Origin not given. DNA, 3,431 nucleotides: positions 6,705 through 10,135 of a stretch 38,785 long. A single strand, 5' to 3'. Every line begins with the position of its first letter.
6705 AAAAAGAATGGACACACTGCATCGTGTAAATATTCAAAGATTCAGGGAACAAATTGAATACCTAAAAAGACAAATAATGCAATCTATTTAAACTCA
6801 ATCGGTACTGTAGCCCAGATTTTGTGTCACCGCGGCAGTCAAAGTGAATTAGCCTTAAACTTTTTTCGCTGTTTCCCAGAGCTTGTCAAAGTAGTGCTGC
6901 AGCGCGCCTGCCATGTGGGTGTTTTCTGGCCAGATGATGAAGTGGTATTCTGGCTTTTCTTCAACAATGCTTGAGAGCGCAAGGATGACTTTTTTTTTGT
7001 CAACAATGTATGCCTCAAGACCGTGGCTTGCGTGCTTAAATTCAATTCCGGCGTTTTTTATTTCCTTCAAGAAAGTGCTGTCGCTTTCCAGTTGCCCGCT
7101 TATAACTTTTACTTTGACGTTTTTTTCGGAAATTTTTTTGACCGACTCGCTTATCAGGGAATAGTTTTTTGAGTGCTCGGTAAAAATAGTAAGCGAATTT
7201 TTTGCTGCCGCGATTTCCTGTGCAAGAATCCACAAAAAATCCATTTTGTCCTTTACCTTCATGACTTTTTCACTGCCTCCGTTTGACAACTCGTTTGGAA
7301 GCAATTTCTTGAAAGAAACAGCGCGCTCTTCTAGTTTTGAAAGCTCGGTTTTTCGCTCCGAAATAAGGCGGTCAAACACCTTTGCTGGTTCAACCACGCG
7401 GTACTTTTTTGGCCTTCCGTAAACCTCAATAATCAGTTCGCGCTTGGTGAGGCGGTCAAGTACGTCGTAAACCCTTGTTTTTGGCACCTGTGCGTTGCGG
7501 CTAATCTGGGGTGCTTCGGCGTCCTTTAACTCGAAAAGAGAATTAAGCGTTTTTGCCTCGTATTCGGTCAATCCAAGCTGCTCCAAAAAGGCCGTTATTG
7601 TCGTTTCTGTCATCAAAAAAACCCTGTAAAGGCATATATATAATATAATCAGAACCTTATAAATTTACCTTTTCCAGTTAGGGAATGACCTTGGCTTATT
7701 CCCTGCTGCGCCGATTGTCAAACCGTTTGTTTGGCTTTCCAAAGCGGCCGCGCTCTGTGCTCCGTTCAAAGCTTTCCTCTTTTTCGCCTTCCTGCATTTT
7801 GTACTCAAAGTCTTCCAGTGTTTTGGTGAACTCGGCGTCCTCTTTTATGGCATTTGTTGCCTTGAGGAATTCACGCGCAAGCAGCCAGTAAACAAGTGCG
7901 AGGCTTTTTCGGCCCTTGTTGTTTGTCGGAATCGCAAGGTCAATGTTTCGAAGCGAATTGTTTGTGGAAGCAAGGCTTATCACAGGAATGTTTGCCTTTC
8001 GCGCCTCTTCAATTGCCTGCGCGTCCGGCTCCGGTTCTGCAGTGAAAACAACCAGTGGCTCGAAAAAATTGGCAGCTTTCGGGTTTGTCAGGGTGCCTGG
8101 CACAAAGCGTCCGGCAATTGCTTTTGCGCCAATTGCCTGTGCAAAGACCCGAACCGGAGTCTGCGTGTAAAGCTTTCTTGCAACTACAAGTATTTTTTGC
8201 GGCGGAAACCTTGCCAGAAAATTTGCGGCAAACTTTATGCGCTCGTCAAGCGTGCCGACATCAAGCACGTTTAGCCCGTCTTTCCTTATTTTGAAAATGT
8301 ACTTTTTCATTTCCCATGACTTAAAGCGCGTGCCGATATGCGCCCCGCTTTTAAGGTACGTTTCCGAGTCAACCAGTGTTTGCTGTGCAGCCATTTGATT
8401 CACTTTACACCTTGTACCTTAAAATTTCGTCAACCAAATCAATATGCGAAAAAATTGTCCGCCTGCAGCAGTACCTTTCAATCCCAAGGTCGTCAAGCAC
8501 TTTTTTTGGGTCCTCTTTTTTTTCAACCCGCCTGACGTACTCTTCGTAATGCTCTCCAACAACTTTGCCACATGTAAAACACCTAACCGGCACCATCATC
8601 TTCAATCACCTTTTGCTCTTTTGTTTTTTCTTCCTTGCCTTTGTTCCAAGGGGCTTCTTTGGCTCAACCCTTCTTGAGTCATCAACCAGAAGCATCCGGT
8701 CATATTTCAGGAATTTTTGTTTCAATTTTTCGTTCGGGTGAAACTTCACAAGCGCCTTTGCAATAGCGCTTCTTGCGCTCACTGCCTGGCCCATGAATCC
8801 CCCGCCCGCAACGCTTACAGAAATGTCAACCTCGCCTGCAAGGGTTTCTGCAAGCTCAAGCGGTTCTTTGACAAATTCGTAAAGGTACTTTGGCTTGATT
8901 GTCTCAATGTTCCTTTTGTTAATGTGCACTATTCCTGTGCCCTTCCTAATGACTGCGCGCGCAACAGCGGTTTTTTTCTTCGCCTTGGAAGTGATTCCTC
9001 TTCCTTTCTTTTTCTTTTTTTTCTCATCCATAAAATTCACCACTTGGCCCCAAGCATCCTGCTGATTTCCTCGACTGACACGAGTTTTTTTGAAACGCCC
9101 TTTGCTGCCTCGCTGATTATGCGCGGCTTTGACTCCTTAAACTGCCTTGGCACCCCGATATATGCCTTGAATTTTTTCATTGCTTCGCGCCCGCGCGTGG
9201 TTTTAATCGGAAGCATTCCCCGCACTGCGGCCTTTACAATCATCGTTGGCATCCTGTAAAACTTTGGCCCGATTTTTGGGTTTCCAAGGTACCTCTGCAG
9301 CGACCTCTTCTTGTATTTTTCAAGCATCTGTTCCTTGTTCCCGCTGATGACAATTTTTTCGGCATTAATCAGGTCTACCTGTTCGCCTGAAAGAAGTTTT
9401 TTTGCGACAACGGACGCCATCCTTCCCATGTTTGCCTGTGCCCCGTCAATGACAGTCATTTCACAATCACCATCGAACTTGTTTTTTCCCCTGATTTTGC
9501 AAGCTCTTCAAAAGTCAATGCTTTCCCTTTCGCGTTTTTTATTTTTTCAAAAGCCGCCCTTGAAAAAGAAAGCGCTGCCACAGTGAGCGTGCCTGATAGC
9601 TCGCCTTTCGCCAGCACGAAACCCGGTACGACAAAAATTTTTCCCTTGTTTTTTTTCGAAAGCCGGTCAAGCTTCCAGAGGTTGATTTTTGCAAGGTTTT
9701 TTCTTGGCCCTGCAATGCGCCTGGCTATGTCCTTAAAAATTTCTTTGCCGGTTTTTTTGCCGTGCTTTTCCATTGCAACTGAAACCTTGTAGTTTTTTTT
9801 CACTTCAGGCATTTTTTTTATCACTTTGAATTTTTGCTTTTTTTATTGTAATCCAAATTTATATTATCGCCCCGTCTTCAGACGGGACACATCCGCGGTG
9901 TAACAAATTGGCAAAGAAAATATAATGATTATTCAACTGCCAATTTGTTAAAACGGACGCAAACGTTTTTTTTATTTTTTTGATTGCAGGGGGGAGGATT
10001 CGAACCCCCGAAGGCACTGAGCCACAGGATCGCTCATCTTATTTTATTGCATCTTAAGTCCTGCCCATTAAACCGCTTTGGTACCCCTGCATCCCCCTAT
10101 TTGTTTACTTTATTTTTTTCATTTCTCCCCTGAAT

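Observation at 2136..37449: Dispersed family of mosaic hairpin modules (BIME/REP-like) between genes, including inside ribosomal-protein operons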

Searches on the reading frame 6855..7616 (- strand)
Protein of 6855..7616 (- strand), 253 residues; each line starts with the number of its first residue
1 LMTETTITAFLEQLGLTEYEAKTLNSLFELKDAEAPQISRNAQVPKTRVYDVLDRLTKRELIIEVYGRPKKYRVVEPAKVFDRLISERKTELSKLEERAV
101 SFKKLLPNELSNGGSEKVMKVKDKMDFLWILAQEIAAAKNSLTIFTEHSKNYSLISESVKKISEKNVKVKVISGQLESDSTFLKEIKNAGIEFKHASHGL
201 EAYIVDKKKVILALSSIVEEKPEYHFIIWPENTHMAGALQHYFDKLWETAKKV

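Call 77: search_protein_families(library=pfam, proteins=[window:6855-7616:-], max_evalue=0.001)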
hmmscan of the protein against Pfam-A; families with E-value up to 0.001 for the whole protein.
window:6855-7616:- (253 aa): 3 families
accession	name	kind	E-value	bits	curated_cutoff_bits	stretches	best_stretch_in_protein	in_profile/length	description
PF01978.25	TrmB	-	2.1e-17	63.1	25.6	1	11-77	1-67/68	Sugar-specific transcriptional regulator TrmB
PF11495.14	Regulator_TrmB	-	3.7e-05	23.5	22.2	1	133-252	17-134/233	Archaeal transcriptional regulator TrmB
PF13091.12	PLDc_2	-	0.00026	21.3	27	1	131-207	1-76/132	PLD-like domain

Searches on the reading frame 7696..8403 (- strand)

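Call 77: search_protein_families(library=pfam, proteins=[window:7696-8403:-], max_evalue=0.001)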
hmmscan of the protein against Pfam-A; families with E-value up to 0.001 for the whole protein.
window:7696-8403:- (235 aa): 1 family
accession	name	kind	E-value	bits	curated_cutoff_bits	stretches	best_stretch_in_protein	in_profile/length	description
PF00318.25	Ribosomal_S2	-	7e-23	81.5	26.1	2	116-177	150-211/216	Ribosomal protein S2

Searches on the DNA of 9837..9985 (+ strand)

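Call 62: search_dna_similar(query=window:9837-9985:+, collection=phages, mode=distant, max_evalue=0.01, max_rows=10)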
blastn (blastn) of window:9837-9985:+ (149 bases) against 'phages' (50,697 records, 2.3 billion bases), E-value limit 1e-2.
No match.
